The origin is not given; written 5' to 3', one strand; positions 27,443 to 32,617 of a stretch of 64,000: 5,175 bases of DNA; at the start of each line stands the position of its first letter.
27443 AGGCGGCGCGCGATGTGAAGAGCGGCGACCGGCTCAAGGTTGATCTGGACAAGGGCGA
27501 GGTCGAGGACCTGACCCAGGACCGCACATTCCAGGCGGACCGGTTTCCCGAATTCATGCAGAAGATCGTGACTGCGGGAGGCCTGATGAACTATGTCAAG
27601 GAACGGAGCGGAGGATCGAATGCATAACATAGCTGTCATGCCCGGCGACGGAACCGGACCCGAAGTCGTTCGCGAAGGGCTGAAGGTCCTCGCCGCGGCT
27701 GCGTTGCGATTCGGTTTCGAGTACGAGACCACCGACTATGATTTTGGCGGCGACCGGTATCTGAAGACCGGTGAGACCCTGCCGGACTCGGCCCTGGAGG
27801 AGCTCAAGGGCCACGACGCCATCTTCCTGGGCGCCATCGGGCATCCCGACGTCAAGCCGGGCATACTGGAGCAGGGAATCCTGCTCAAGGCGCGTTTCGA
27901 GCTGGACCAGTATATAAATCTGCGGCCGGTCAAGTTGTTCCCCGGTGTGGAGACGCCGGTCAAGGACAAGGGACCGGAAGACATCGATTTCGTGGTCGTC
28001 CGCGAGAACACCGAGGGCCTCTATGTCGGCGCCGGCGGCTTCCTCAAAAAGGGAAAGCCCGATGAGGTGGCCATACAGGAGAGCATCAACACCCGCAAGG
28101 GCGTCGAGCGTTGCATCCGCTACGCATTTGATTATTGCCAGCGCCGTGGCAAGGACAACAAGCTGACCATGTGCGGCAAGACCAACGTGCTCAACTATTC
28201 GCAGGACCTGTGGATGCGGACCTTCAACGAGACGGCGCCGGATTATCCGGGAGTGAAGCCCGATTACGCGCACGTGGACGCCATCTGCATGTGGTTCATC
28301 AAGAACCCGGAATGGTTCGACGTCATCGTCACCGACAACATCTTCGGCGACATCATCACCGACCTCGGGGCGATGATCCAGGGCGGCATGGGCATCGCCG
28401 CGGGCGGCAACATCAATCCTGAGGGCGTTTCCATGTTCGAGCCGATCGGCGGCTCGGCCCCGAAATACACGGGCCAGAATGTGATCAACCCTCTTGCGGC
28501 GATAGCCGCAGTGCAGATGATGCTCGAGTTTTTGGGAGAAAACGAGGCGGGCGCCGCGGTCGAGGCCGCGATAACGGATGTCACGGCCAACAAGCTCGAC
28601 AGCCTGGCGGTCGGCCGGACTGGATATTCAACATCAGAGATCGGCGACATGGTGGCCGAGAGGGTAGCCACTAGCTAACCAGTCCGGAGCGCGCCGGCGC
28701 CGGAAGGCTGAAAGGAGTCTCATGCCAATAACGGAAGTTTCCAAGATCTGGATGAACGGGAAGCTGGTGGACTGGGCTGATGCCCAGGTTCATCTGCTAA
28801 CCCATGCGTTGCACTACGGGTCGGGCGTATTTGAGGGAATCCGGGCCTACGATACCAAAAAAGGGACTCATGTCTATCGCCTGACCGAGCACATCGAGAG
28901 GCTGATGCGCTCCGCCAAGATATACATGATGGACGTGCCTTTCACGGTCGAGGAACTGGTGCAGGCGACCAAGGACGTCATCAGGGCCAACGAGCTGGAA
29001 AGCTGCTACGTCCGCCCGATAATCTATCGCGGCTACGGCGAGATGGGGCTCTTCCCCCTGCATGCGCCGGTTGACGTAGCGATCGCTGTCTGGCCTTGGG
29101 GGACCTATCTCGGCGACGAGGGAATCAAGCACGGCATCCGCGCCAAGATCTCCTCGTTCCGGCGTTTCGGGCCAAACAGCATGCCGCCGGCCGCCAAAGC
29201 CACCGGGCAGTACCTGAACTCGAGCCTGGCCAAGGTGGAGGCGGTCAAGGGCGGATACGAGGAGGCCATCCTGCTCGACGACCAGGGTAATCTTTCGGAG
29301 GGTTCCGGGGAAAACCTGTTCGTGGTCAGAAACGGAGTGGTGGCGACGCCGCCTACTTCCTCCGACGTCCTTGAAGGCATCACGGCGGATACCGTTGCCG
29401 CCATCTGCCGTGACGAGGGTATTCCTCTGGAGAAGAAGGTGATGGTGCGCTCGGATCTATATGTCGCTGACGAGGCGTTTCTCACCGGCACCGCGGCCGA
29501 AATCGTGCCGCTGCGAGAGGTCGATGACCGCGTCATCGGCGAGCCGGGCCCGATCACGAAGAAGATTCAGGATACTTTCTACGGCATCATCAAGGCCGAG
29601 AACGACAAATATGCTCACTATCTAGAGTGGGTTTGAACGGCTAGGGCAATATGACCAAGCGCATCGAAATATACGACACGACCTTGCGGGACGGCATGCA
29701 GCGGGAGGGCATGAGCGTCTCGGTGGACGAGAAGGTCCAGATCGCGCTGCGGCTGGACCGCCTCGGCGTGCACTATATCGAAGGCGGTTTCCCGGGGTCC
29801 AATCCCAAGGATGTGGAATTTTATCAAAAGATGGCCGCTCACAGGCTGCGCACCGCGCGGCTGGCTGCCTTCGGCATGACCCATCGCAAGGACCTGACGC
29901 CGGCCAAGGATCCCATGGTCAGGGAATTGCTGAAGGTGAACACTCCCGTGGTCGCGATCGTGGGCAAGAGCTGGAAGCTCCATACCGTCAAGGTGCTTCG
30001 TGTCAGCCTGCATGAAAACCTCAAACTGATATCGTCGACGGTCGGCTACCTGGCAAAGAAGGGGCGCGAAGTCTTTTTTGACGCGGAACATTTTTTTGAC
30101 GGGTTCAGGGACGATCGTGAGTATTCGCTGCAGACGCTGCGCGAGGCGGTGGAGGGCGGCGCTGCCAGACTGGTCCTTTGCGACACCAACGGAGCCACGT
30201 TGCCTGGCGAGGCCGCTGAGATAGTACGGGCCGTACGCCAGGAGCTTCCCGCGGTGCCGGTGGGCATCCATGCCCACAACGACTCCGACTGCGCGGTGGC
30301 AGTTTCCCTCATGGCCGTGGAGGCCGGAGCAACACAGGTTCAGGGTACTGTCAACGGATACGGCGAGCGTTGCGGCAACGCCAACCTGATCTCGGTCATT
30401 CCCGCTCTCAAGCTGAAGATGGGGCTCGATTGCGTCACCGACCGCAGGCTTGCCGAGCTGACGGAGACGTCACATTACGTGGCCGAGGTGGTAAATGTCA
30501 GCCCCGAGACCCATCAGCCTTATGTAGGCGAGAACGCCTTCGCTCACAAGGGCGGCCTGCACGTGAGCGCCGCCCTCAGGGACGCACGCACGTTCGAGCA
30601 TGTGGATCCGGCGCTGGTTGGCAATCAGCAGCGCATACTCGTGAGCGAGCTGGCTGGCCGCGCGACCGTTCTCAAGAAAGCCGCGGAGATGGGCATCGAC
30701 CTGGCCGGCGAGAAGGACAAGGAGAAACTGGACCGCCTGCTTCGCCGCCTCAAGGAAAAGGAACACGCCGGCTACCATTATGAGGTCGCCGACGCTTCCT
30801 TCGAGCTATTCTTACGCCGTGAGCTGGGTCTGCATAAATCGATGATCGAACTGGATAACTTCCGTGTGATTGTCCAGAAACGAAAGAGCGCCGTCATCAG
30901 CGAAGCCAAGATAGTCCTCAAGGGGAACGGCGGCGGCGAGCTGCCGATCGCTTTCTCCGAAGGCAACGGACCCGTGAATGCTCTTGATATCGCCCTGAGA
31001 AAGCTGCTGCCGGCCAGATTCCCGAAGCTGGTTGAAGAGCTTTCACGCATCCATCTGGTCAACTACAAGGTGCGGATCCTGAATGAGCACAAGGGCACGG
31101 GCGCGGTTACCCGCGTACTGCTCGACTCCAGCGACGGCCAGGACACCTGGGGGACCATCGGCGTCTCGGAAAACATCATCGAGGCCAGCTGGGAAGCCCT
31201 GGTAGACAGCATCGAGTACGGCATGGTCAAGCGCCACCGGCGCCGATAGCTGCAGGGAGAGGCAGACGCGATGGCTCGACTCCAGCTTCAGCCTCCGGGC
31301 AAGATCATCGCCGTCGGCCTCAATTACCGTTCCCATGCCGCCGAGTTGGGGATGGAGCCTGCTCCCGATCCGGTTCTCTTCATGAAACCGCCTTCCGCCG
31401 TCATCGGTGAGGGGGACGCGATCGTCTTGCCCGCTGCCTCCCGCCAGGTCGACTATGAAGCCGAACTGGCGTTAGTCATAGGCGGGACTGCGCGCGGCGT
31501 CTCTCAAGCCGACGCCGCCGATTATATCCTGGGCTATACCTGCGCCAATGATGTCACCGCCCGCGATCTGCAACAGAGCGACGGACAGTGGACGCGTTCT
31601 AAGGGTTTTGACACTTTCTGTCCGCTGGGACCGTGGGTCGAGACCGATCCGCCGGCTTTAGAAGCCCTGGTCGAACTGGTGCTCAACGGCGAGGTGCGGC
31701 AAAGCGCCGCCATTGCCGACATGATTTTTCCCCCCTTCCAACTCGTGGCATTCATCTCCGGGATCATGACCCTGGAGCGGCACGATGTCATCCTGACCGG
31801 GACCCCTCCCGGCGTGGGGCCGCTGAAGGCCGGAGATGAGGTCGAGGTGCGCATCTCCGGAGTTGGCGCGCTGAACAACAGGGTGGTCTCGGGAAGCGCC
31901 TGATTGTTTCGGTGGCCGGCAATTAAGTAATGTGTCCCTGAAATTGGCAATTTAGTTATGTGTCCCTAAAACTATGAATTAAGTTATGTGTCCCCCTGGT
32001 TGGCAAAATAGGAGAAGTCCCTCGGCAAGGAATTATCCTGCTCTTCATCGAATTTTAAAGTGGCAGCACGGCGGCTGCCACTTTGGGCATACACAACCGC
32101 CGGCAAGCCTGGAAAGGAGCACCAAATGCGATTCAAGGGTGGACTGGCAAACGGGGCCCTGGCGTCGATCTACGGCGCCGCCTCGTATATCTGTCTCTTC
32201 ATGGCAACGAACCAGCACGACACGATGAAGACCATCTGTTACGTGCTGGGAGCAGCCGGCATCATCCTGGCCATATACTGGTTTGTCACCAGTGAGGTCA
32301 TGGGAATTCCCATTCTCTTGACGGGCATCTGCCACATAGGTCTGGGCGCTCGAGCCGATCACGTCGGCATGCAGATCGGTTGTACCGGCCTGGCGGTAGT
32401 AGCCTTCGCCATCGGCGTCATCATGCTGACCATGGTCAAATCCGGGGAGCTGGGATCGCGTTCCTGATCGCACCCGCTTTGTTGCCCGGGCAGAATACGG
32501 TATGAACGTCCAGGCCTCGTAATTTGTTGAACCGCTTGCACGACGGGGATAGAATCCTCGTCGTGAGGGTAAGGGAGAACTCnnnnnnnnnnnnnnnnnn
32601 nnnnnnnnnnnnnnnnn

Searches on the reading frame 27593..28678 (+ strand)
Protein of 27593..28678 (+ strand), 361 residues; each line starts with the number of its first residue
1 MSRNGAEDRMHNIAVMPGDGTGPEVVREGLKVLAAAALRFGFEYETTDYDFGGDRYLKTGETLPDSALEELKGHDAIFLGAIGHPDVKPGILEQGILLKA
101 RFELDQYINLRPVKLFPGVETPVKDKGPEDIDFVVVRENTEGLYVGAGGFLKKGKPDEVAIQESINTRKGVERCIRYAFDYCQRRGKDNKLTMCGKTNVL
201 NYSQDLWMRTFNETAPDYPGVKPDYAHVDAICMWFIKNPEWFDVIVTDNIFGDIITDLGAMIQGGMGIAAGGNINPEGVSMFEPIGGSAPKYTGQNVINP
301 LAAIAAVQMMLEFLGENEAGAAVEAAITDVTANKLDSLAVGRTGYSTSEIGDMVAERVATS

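Call 11: search_protein_families(library=pfam, proteins=[window:27593-28678:+])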
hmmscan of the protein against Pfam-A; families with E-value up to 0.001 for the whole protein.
window:27593-28678:+ (361 aa): 1 family
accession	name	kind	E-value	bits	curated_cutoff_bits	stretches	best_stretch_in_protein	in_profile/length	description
PF00180.25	Iso_dh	-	1.3e-89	301.3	27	1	12-354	1-348/348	Isocitrate/isopropylmalate dehydrogenase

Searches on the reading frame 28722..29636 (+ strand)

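Call 11: search_protein_families(library=pfam, proteins=[window:28722-29636:+])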
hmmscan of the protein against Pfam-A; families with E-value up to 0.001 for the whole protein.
window:28722-29636:+ (304 aa): 1 family
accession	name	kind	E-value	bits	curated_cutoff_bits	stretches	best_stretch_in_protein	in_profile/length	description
PF01063.24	Aminotran_4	-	3.1e-51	174.8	28.5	1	35-267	1-223/223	Amino-transferase class IV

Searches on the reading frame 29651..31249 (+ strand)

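Call 11: search_protein_families(library=pfam, proteins=[window:29651-31249:+])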
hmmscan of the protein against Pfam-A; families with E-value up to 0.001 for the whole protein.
window:29651-31249:+ (532 aa): 3 families
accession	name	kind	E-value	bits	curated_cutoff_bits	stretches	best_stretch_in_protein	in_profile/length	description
PF00682.25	HMGL-like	-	3.7e-52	177.7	29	1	4-275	1-258/260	HMGL-like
PF08502.15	LeuA_dimer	-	2.6e-23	82.8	24.9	1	378-523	1-129/131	LeuA allosteric (dimerisation) domain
PF22617.1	HCS_D2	-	3.8e-14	53.3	27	1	292-362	2-73/82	Homocitrate synthase post-HMGL domain-like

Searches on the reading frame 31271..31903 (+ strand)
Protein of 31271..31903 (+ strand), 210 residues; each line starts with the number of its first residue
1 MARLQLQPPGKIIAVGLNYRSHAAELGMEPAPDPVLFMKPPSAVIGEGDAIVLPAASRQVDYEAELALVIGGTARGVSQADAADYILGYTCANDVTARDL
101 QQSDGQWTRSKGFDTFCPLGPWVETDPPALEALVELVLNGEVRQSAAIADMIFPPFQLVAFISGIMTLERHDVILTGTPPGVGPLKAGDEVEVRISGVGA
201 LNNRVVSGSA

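Call 11: search_protein_families(library=pfam, proteins=[window:31271-31903:+])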
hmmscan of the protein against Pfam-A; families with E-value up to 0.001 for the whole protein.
window:31271-31903:+ (210 aa): 1 family
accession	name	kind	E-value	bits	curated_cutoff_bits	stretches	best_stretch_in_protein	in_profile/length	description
PF01557.24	FAA_hydrolase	-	2.5e-69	233.6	23.9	1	11-206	1-214/214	Fumarylacetoacetate (FAA) hydrolase C-terminal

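Call 14: find_encoding_contigs(protein=window:31271-31903:+, flank=3000, max_places=10)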
Protein window:31271-31903:+ (210 aa): 1 contig read that carries it; 1 place shown.
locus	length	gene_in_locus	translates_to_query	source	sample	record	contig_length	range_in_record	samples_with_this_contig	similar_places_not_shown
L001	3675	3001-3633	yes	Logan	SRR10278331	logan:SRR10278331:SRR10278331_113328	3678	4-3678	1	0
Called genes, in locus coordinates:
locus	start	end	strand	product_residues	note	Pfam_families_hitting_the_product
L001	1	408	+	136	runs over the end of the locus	?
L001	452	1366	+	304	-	PF01063:Aminotran_4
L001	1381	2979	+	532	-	PF00682:HMGL-like, PF22617:HCS_D2, PF08502:LeuA_dimer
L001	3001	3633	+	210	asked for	PF01557:FAA_hydrolase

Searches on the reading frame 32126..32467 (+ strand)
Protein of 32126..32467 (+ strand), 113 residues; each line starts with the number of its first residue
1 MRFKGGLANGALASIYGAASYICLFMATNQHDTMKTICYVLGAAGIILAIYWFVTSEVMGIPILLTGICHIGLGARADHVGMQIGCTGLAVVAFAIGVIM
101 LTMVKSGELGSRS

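Call 11: search_protein_families(library=pfam, proteins=[window:32126-32467:+])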
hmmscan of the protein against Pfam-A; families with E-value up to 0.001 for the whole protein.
window:32126-32467:+ (113 aa): 0 families

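Call 15: find_encoding_contigs(protein=window:32126-32467:+, flank=3000, max_places=10)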
Protein window:32126-32467:+ (113 aa): 1 contig read that carries it; 1 place shown.
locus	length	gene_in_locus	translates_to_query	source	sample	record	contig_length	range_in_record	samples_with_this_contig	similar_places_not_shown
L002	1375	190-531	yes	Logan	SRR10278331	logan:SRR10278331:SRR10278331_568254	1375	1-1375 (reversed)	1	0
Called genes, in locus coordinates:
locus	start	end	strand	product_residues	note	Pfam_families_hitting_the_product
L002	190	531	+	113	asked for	-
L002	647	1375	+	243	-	?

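Call 18: find_homologous_proteins(query=window:32126-32467:+)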
Query window:32126-32467:+ (113 aa): 35 proteins with E <= 0.001 among 110 candidates.
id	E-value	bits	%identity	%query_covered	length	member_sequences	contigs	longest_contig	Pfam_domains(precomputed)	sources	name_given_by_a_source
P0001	9.7e-65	234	99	100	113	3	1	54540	-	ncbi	ncbi:MAG: hypothetical protein ACYC6Z_09505 [Thermoleophilia bacterium]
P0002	3.1e-54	200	83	100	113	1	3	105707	-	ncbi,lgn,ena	ncbi:MAG: hypothetical protein ACYCW5_01750 [Thermoleophilia bacterium]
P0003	1.2e-53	198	87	94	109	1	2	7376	-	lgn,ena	-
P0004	2.6e-53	197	83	94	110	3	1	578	-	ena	-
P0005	4.0e-52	193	81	96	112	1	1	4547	-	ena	-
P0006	2.1e-51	191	84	94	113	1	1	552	-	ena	-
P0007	4.8e-49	183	77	94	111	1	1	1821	-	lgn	-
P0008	7.6e-49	182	73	94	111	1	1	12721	-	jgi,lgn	-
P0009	5.4e-48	180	76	94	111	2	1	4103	-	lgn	-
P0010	1.2e-47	178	73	94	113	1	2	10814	-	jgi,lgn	-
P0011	1.8e-47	178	71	100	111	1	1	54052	-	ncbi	-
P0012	9.7e-47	176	72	100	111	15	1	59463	-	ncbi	-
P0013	7.7e-46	173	71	94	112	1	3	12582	-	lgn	-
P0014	1.4e-45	172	69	96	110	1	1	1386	-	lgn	-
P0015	3.6e-45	171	72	97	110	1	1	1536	-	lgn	-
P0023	5.2e-42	160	69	94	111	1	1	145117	-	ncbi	ncbi:MAG: hypothetical protein ACYC4D_08685 [Thermoleophilia bacterium]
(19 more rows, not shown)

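Call 19: find_encoding_contigs(protein=P0001, flank=4000, max_places=3)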
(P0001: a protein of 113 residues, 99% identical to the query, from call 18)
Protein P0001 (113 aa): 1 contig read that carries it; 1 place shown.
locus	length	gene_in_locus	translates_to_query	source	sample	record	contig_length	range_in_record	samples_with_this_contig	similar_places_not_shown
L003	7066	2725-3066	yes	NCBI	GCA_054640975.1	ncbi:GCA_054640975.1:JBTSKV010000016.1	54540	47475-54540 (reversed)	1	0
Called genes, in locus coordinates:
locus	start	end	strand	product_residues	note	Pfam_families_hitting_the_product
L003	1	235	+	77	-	?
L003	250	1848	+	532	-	PF00682:HMGL-like, PF22617:HCS_D2, PF08502:LeuA_dimer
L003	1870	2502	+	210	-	PF01557:FAA_hydrolase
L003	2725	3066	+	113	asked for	-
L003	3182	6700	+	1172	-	PF02811:PHP, PF07733:DNA_pol3_alpha, PF17657:DNA_pol3_finger, PF14579:HHH_6, PF01336:tRNA_anti-codon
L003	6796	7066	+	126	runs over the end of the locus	PF03259:Robl_LC7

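Call 20: find_encoding_contigs(protein=P0002, flank=4000, max_places=3)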
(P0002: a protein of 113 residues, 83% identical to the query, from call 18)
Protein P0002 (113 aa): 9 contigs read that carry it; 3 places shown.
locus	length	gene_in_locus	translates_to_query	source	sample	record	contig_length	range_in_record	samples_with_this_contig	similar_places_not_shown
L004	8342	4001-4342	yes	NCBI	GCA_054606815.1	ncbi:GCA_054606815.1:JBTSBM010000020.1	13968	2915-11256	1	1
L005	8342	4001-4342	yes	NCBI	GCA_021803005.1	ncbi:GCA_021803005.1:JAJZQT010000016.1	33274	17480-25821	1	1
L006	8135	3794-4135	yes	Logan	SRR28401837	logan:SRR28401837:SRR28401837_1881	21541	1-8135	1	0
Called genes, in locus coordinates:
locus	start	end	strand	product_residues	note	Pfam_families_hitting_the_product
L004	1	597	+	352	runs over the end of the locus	PF00180:Iso_dh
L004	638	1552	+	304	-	PF01063:Aminotran_4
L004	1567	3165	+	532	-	PF00682:HMGL-like, PF22617:HCS_D2, PF08502:LeuA_dimer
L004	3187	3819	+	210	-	PF01557:FAA_hydrolase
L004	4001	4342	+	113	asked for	-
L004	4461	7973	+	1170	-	PF02811:PHP, PF07733:DNA_pol3_alpha, PF17657:DNA_pol3_finger, PF14579:HHH_6, PF01336:tRNA_anti-codon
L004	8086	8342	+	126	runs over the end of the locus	PF03259:Robl_LC7 (weak)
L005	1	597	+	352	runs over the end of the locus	PF00180:Iso_dh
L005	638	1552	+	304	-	PF01063:Aminotran_4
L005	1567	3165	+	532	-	PF00682:HMGL-like, PF22617:HCS_D2, PF08502:LeuA_dimer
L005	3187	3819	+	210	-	PF01557:FAA_hydrolase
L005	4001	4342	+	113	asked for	-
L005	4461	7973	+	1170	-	PF02811:PHP, PF07733:DNA_pol3_alpha, PF17657:DNA_pol3_finger, PF14579:HHH_6, PF01336:tRNA_anti-codon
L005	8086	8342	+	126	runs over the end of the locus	PF03259:Robl_LC7 (weak)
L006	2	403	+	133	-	?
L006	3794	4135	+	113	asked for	-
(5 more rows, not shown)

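Call 21: find_encoding_contigs(protein=P0012, flank=4000, max_places=3)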
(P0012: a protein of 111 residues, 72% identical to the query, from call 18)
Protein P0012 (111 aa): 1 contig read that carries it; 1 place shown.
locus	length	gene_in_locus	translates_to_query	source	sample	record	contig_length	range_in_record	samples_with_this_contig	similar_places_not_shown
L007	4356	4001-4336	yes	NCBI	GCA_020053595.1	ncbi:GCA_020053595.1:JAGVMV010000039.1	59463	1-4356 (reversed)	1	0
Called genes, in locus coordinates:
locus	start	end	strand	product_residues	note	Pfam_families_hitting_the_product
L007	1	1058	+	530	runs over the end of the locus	PF00682:HMGL-like, PF22617:HCS_D2, PF08502:LeuA_dimer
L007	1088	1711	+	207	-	PF01557:FAA_hydrolase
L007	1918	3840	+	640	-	PF00270:DEAD, PF00271:Helicase_C, PF16124:RecQ_Zn_bind, PF09382:RQC, PF00570:HRDC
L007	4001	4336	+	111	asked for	-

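Call 22: find_encoding_contigs(protein=P0023, flank=4000, max_places=3)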
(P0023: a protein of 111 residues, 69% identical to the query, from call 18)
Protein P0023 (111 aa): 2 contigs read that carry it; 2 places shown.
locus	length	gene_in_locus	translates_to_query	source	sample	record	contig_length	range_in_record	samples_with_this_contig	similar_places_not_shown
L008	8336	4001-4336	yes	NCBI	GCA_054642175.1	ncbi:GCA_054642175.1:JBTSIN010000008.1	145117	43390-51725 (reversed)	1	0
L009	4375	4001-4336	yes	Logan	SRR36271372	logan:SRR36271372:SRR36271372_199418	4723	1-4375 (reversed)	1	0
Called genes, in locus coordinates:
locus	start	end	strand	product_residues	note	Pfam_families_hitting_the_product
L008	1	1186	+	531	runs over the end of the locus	PF00682:HMGL-like, PF22617:HCS_D2, PF08502:LeuA_dimer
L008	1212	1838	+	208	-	PF01557:FAA_hydrolase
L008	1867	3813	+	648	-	PF00270:DEAD, PF00271:Helicase_C, PF16124:RecQ_Zn_bind, PF09382:RQC, PF00570:HRDC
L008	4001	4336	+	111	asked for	-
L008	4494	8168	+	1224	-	PF02811:PHP, PF07733:DNA_pol3_alpha, PF17657:DNA_pol3_finger, PF14579:HHH_6, PF01336:tRNA_anti-codon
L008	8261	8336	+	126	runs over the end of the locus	PF03259:Robl_LC7 (weak)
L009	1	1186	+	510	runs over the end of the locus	?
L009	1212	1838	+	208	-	PF01557:FAA_hydrolase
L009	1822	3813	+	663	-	PF00270:DEAD, PF00271:Helicase_C, PF16124:RecQ_Zn_bind, PF09382:RQC, PF00570:HRDC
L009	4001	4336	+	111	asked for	-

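Call 29: find_related_loci(query=A2, collection=metagenome_contigs, flank=3000)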
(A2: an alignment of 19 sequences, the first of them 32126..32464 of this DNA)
Query A2 (113 aa) in metagenome_contigs; peptide patterns used: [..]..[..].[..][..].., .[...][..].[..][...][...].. (x = any residue, [..] = any of these).
100 stretches matched a pattern; 8 encode a relative of the query (tblastn E <= 1e-3); 8 distinct loci.
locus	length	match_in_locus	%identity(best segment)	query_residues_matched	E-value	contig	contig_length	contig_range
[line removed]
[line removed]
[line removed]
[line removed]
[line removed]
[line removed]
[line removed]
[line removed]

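Call 32: find_encoding_contigs(protein=P0003, flank=2500, max_places=3)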
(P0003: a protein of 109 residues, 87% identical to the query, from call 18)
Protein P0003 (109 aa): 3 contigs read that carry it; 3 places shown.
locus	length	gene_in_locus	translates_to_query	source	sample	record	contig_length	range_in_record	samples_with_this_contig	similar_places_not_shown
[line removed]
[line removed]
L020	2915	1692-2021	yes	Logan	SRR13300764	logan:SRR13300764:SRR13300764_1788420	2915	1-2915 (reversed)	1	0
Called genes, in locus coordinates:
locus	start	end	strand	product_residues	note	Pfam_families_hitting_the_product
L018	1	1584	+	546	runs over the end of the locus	PF00682:HMGL-like, PF22617:HCS_D2, PF08502:LeuA_dimer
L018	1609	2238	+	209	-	PF01557:FAA_hydrolase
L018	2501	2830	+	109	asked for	-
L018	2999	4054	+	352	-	?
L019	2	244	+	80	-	?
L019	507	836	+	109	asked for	-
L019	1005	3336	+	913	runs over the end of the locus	?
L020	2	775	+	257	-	?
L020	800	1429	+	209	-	PF01557:FAA_hydrolase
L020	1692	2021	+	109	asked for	-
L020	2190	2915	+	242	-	?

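Call 33: find_encoding_contigs(protein=P0005, flank=2500, max_places=3)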
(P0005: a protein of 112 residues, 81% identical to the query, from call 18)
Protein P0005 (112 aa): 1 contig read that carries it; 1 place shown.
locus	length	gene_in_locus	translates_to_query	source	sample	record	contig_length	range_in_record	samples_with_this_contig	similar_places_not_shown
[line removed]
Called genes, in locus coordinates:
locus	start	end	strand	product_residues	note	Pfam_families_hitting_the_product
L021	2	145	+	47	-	?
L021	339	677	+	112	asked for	-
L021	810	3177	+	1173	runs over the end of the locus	PF02811:PHP, PF07733:DNA_pol3_alpha, PF17657:DNA_pol3_finger, PF14579:HHH_6, PF01336:tRNA_anti-codon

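Call 34: find_encoding_contigs(protein=P0009, flank=2500, max_places=3)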
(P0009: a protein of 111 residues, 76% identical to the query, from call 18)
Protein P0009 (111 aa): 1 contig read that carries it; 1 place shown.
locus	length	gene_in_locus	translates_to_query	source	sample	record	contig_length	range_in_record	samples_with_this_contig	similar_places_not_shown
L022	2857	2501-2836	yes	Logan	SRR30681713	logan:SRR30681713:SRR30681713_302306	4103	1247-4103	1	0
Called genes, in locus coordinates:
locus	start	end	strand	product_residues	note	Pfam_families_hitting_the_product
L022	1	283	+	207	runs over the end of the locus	PF01557:FAA_hydrolase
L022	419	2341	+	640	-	PF00270:DEAD, PF00271:Helicase_C, PF16124:RecQ_Zn_bind, PF09382:RQC, PF00570:HRDC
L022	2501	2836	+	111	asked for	-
